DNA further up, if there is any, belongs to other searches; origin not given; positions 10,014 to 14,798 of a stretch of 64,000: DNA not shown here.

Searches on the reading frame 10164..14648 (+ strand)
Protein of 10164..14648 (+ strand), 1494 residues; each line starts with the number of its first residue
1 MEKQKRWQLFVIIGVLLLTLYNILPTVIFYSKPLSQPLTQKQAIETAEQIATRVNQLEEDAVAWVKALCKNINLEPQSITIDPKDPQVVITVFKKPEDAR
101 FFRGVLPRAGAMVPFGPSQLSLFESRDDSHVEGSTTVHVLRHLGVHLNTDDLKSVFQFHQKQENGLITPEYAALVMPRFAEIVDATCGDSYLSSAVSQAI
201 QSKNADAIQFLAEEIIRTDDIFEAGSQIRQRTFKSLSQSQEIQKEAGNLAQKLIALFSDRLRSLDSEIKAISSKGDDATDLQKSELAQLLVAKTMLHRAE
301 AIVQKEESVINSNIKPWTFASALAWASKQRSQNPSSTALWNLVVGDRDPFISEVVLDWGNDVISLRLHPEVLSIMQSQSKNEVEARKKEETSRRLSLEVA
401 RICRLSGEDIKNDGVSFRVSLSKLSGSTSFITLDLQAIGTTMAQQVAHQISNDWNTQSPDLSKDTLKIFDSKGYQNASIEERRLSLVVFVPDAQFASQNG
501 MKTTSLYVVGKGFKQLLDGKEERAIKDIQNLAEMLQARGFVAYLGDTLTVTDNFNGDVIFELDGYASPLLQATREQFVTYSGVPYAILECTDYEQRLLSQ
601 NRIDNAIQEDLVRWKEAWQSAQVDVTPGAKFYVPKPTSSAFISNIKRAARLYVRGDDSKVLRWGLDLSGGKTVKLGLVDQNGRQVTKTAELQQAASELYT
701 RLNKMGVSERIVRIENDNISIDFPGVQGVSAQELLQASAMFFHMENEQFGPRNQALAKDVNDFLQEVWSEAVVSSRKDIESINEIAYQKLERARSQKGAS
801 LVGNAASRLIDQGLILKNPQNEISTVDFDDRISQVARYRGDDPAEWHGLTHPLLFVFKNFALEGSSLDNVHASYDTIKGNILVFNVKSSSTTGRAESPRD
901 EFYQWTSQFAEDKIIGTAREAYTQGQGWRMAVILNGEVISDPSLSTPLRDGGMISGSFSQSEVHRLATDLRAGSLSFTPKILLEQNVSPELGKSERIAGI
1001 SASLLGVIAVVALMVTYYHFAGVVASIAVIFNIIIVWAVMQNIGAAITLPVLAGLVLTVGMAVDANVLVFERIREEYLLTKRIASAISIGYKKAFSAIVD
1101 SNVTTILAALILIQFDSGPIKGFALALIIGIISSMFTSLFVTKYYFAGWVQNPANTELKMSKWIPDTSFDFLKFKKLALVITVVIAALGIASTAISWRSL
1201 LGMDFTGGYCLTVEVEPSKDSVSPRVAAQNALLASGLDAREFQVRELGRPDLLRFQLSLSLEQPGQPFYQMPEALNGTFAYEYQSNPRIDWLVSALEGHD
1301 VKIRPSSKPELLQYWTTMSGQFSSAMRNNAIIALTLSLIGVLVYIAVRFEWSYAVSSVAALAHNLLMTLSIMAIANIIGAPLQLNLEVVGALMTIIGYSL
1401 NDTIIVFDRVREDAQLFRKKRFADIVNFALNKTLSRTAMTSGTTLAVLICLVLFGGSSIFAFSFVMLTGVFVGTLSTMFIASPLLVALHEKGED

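Call 76: search_protein_families(library=ncbifam, proteins=[window:10164-14648:+], max_evalue=1e-10)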
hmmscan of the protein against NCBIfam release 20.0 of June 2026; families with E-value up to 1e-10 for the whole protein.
window:10164-14648:+ (1494 aa): 22 families
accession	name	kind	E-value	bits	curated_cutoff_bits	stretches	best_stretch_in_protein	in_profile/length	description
NF009540.0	PRK12911.1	equivalog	2.3e-271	903.4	1878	2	323-1491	259-1397/1403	bifunctional preprotein translocase subunit SecD/SecF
NF009583.0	PRK13024.1-3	subfamily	1.6e-145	486.1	721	1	656-1491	36-736/755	protein translocase subunit SecDF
NF009585.0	PRK13024.1-5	equivalog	2.3e-134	449.6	1037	1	928-1491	425-980/993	protein translocase subunit SecDF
NF011315.0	PRK14726.1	equivalog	1.7e-118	396.9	1249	2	921-1250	295-622/855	protein translocase subunit SecDF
TIGR00916.1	2A0604s01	subfamily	8.2e-93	310.3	148.6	2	922-1139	12-231/231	SecD/SecF family protein translocase subunit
TIGR00966.2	transloc_SecF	equivalog_domain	1.1e-89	300.7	160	2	1169-1487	1-278/279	protein translocase subunit SecF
TIGR01129.1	secD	equivalog_domain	1.4e-85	287.8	244.4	1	663-1144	1-395/397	protein translocase subunit SecD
NF009580.0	PRK13023.1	equivalog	8.9e-82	275.5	1153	2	921-1212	218-512/775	protein translocase subunit SecDF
NF009581.0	PRK13024.1-1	equivalog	1.1e-81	275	1058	2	952-1151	213-412/752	protein translocase subunit SecDF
NF009584.0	PRK13024.1-4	equivalog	7.7e-79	265.9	1171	2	937-1148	195-411/759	protein translocase subunit SecDF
NF009582.0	PRK13024.1-2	equivalog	2.1e-55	188.1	723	1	939-1489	276-825/859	protein translocase subunit SecDF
NF009545.0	PRK12933.1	equivalog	9.4e-55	186.2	728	1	934-1143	377-587/604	protein translocase subunit SecD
NF046001.1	SecDF_plasm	equivalog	1.8e-33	115.6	500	2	1328-1490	683-848/878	protein translocase subunit SecDF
NF006218.0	PRK08343.1-4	subfamily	1.7e-28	99.6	383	1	929-1149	161-384/392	preprotein translocase subunit SecD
NF006217.0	PRK08343.1-3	equivalog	9.4e-20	70.7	491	1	958-1133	348-523/544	preprotein translocase subunit SecD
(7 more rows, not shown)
